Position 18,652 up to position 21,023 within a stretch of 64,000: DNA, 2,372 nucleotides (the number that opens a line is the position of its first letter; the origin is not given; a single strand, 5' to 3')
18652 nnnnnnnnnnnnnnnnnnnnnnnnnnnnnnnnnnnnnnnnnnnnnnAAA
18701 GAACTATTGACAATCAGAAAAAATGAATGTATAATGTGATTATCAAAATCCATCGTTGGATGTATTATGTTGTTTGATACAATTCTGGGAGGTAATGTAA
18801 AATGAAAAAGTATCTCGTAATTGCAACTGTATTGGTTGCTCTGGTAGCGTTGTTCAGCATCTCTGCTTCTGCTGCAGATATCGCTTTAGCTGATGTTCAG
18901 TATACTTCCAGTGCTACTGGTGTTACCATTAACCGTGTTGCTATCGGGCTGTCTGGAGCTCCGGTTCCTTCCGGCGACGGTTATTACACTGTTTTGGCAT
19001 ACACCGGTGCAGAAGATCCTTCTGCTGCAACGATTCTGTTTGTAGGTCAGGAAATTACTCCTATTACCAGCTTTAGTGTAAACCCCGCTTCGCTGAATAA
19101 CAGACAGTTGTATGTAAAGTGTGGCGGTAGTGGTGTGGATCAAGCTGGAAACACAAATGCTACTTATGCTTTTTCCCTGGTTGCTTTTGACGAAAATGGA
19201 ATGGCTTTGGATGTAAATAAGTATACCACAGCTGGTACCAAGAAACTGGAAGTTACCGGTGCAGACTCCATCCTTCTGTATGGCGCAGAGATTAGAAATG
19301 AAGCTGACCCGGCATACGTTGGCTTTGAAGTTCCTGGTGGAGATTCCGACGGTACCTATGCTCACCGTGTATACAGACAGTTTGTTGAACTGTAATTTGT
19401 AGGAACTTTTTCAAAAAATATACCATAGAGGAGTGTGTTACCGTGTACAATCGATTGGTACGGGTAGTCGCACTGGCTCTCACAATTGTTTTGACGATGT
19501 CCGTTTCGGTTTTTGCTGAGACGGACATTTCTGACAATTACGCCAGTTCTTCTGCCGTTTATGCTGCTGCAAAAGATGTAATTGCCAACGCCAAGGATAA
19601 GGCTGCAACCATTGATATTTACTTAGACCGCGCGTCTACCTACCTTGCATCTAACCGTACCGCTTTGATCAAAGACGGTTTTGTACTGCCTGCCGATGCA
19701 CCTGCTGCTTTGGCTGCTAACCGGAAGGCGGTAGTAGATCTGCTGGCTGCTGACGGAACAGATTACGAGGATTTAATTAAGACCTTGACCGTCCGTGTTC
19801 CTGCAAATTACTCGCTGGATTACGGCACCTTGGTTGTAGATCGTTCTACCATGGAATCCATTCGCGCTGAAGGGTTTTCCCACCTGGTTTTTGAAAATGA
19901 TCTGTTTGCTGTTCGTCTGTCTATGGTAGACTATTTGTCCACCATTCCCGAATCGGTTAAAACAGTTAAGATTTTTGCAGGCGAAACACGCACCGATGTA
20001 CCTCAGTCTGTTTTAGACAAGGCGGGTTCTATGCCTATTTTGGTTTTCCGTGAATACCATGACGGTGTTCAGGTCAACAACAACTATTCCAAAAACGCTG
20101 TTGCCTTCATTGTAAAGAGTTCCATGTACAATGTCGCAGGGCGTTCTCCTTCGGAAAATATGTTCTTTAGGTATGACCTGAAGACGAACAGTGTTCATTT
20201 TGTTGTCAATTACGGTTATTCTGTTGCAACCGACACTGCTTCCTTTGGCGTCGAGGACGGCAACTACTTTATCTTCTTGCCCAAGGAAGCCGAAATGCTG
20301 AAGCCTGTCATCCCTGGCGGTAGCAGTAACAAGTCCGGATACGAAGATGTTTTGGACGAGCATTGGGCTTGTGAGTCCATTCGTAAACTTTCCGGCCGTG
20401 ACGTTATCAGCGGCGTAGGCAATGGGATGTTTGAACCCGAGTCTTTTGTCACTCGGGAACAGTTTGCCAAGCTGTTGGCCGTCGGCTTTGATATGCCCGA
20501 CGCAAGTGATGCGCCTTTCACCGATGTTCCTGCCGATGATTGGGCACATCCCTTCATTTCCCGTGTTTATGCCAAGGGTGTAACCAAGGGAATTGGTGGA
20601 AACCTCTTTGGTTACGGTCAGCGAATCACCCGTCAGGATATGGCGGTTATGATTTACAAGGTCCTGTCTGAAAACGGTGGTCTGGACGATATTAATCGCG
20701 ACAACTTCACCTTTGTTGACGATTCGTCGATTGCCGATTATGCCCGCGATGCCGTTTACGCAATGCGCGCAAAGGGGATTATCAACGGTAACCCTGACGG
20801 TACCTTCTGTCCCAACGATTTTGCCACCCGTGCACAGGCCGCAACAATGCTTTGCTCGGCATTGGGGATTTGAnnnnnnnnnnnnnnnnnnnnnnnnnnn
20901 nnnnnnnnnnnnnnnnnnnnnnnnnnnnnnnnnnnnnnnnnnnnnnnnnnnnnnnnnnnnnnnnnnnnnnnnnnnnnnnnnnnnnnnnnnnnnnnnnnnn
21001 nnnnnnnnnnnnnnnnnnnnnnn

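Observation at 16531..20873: ABC exporter + S24/S26-type peptidase + consensus-promoter secreted protein + SLH surface protein, immediately upstream of the RiPP-like cassette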

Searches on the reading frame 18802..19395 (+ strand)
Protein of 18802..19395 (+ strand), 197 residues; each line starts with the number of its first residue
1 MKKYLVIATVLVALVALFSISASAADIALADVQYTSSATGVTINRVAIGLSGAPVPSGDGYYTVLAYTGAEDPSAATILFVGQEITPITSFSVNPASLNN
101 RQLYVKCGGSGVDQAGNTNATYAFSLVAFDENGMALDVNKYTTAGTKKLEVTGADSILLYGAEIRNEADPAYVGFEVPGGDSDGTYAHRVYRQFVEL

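Call 3: search_protein_families(library=pfam, proteins=[window:18802-19395:+], max_evalue=0.01)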
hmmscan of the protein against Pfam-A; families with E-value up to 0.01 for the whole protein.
window:18802-19395:+ (197 aa): 0 families

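Call 4: search_protein_families(library=ncbifam, proteins=[window:18802-19395:+], max_evalue=0.01)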
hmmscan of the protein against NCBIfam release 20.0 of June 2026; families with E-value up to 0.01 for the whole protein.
window:18802-19395:+ (197 aa): 0 families

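Call 39: find_homologous_proteins(query=window:18802-19395:+, max_evalue=0.01)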
Query window:18802-19395:+ (197 aa): 13 proteins with E <= 0.01 among 808 candidates.
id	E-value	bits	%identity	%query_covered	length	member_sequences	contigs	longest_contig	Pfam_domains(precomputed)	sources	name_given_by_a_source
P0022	2.5e-120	417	100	100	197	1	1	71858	-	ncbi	-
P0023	3.9e-52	195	59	100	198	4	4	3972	-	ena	-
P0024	2.5e-50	189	58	100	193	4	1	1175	-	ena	-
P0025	5.3e-40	155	50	100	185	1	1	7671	-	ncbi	-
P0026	8.0e-40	154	52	84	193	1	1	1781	-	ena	-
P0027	1.8e-39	153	51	100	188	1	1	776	-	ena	-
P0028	5.8e-39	152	47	99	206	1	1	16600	-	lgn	-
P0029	6.0e-38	148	52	84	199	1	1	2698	-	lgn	-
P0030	7.0e-38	148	48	100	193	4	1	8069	-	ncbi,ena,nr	ncbi:MAG: hypothetical protein J6D04_00990 [Clostridia bacterium]|nr:hypothetical protein [Clostridi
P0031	1.3e-36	144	49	100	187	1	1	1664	-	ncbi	-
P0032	3.5e-35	139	46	100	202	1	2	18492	-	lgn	-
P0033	4.0e-34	136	49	100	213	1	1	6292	-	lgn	-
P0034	2.8e-25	107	59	54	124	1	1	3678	-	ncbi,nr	ncbi:MAG: hypothetical protein II351_00835 [Clostridia bacterium]|nr:hypothetical protein [Clostridi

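Call 40: search_protein_families(library=phrogs, proteins=[window:18802-19395:+], max_evalue=0.01)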
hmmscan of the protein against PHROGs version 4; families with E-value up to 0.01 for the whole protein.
window:18802-19395:+ (197 aa): 0 families

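Call 42: find_encoding_contigs(protein=P0028, flank=10000, max_places=2)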
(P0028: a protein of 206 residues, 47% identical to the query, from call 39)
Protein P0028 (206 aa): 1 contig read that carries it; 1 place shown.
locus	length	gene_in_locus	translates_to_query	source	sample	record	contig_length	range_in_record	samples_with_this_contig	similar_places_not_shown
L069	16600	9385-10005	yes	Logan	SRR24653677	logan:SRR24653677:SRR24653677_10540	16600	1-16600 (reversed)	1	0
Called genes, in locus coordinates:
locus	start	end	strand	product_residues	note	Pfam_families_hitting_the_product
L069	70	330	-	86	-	-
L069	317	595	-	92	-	-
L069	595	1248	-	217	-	PF14386:DUF4417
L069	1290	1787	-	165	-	-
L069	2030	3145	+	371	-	PF03977:OAD_beta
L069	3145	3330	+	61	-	-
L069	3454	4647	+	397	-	PF08245:Mur_ligase_M, PF27239:FOL3_C, PF02875:Mur_ligase_C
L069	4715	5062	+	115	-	PF01740:STAS, PF13466:STAS_2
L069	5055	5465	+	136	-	PF13581:HATPase_c_2, PF02518:HATPase_c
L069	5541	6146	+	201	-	PF04542:Sigma70_r2, PF04539:Sigma70_r3 (weak), PF08281:Sigma70_r4_2 (weak), PF04545:Sigma70_r4, PF01381:HTH_3 (weak)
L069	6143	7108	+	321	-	PF06325:PrmA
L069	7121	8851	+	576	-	PF00664:ABC_membrane, PF00005:ABC_tran, PF13191:AAA_16 (weak), PF02463:SMC_N (weak), PF13304:AAA_21 (weak)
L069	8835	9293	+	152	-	PF00717:Peptidase_S24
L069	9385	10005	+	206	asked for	-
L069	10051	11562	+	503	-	-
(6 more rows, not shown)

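Call 50: predict_structure(alignment_id=A2)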
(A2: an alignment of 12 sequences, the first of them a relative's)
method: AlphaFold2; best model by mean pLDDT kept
length: 197 residues; sequences in the alignment: 12
mean_pLDDT: 66.5   pTM: 0.56
mean pLDDT of the five models: 66.5, 62.2, 59.0, 52.4, 52.2
residues with pLDDT >= 90: 2; 70-90: 107; 50-70: 40; < 50: 48
segments of 3 or more residues with pLDDT < 50: 1-23, 171-181, 184-197
pLDDT, mean of each block of 10 residues (from residue 1): 44 36 60 78 81 75 84 87 85 80 78 67 73 80 65 77 58 44 41 27
secondary structure, 60 per line:
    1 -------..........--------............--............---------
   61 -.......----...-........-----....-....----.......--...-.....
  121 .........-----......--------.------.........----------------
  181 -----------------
elements in order: H8-17 E26-37 E40-51 E62-68 E77-84 E90-93 H95-98 E103-109 E116-129 E135-140 E156-164

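Call 52: search_protein_representatives(protein=window:18874-19392:+)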
Query: 173 residues. Proteins with E-value up to 0.001 (for the whole library): 7; up to 1e-10: 4; up to 1e-30: 1. The best 7 are listed.
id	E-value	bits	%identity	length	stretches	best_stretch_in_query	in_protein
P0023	3.5e-39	150.5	57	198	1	1-173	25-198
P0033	6.2e-22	94.4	44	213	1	9-173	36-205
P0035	1.8e-15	73.4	36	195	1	13-172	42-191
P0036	5.2e-12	62.2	29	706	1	8-172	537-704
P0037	2.3e-08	50.3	31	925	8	71-132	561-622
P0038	5.8e-08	49.0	32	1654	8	71-117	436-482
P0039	2.5e-07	46.9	27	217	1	7-172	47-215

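Call 53: search_protein_families(library=pfam, proteins=[P0035, P0036, P0037, P0038, P0039], max_evalue=0.001)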
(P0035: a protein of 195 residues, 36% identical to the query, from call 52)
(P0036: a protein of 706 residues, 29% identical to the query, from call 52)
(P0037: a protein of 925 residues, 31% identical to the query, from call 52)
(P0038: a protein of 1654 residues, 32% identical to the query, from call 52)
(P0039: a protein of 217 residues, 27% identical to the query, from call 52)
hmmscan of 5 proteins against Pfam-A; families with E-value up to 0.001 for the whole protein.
P0035 (195 aa): 0 families

P0036 (706 aa): 1 family
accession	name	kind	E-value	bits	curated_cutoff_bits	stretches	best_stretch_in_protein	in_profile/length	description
PF00149.33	Metallophos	-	1.2e-09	39.3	21.5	1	167-437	2-190/191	Calcineurin-like phosphoesterase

P0037 (925 aa): 6 families
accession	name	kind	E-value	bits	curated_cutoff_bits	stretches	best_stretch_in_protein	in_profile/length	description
PF19081.6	Ig_7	-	3.3e-18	66.2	27.3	2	60-142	1-83/84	Ig-like domain CHU_C associated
PF18962.6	Por_Secre_tail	-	1.7e-11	44.7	27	1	854-923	1-75/75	Secretion system C-terminal sorting domain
PF13911.12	AhpC-TSA_2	-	3.3e-11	44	27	0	215-245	87-110/114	AhpC/TSA antioxidant enzyme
PF15025.12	C5orf34-like_N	-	7.8e-09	35.9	27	0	641-681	23-63/70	C5orf34-like, N-terminal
PF09691.15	T2SS_PulS_OutS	-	1.4e-06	28.8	25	0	382-420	67-105/110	Type II secretion system pilotin lipoprotein (PulS_OutS)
PF19109.5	DUF5796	-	0.0002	21.8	36.9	0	431-482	15-65/139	Family of unknown function (DUF5796)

P0038 (1654 aa): 0 families

P0039 (217 aa): 0 families

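Call 54: fold_search(model_id=the predicted structure, library=pdb)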
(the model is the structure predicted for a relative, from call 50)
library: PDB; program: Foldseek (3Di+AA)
matches with E <= 10: 1187; with E <= 0.001: 0
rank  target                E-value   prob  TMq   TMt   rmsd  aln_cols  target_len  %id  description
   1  2ygv_B                1.1e-02  0.44  0.20  0.23  12.1       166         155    9  Conserved N-terminal domain of the yeast Histone Chaperone Asf1 in complex with the C-terminal fragment of Rad53 (released 2012-02-15)
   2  2ygv_D                1.2e-02  0.44  0.20  0.23  11.8       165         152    9  Conserved N-terminal domain of the yeast Histone Chaperone Asf1 in complex with the C-terminal fragment of Rad53 (released 2012-02-15)
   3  5ucb_B                1.5e-02  0.47  0.21  0.24  12.1       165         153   10  Structure of antigen-Fab complex with engineered switch residue region. (released 2017-12-27)
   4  2dze_B                1.6e-02  0.66  0.25  0.29  11.7       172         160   11  Crystal structure of histone chaperone Asf1 in complex with a C-terminus of histone H3 (released 2007-10-16)
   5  7cg1_MODEL_1_A        1.8e-02  0.85  0.29  0.39  15.3       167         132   10  Solution structure of the sensor domain of the anti-sigma factor RsgI4 in Pseudobacteroides cellulosolvens (released 2021-06-30)
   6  2hue_A                2.3e-02  0.69  0.25  0.28  11.1       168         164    8  Structure of the H3-H4 chaperone Asf1 bound to histones H3 and H4 (released 2006-11-21)
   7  2z34_B                2.5e-02  0.25  0.17  0.20  13.1       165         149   10  Crystal structure of SpCia1/Asf1 complex with Hip1 (released 2008-03-11)
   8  7lny_A                3.7e-02  0.54  0.24  0.28  10.7       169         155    8  Apo structure of the Histone chaperone ASF1A residues 1-155 (released 2022-02-16)
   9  8bv1_A                3.9e-02  0.35  0.22  0.26  11.1       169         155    9  Peptide inhibitor P4 in complex with ASF1 histone chaperone (released 2023-07-05)
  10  2dze_A                4.1e-02  0.44  0.24  0.27  12.0       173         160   12  Crystal structure of histone chaperone Asf1 in complex with a C-terminus of histone H3 (released 2007-10-16)
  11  5mzv_C                4.1e-02  0.28  0.19  0.14  14.2       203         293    9  IL-23:IL-23R:Nb22E11 complex (released 2018-01-03)
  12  4m4r_A                4.6e-02  0.47  0.22  0.10  14.0       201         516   11  Epha4 ectodomain complex with ephrin a5 (released 2013-10-30)
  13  6f0f_A                4.6e-02  0.38  0.23  0.27  11.0       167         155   10  Crystal structure ASF1-ip2_s (released 2019-06-12)
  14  6z3m_E                4.6e-02  0.38  0.22  0.21  19.2       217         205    9  Repulsive Guidance Molecule B (RGMB) in complex with Growth Differentiation Factor 5 (GDF5) and Neogenin 1 (NEO1). (released 2020-07-01)
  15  1pgr_B                4.6e-02  0.35  0.21  0.21  17.1       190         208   10  2:2 COMPLEX OF G-CSF WITH ITS RECEPTOR (released 2000-03-08)
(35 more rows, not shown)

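Call 66: find_related_loci(query=A3, collection=metagenome_contigs, flank=8000)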
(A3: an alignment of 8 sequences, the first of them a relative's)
Query A3 (197 aa) in metagenome_contigs; peptide patterns used: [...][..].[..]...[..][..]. (x = any residue, [..] = any of these).
10 stretches matched a pattern, but none encodes a relative of the query by tblastn (E <= 1e-3).

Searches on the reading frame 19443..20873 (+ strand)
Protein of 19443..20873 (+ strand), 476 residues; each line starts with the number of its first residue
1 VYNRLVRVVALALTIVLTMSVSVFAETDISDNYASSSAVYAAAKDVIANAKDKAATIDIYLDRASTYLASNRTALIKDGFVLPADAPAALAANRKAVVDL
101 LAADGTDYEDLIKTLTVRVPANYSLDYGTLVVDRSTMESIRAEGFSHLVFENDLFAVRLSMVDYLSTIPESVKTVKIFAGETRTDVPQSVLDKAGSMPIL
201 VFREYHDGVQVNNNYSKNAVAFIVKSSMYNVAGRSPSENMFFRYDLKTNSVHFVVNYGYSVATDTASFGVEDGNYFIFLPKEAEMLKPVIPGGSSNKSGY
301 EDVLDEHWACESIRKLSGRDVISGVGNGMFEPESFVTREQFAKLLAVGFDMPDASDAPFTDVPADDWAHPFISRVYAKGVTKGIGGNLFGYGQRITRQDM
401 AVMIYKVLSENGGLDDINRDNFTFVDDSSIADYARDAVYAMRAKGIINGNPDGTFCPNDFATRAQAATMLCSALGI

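Call 3: search_protein_families(library=pfam, proteins=[window:19443-20873:+], max_evalue=0.01)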
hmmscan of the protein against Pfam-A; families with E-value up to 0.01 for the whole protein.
window:19443-20873:+ (476 aa): 1 family
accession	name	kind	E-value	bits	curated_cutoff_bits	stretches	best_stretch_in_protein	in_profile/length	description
PF00395.25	SLH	-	5.9e-33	113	20.8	3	424-467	2-44/44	S-layer homology domain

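Call 4: search_protein_families(library=ncbifam, proteins=[window:19443-20873:+], max_evalue=0.01)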
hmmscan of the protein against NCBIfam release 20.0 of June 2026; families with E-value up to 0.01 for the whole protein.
window:19443-20873:+ (476 aa): 1 family
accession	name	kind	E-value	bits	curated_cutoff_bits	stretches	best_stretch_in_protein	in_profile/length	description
NF033190.2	inl_like_NEAT_1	exception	1.7e-15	56.4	1275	2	359-470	582-687/754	NEAT domain-containing leucine-rich repeat protein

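Call 40: search_protein_families(library=phrogs, proteins=[window:19443-20873:+], max_evalue=0.01)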
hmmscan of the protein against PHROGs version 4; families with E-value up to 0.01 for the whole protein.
window:19443-20873:+ (476 aa): 4 families
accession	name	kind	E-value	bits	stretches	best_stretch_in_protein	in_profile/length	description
phrog_20208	-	unknown function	6.6e-19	68.6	1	297-474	508-685/697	-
phrog_1696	-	tail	9.7e-15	53.7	1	306-470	1909-2071/2079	major tail protein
phrog_670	-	lysis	1e-13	52.1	1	307-473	362-524/596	endolysin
phrog_18208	-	unknown function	0.0079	16.8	0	395-442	57-103/165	-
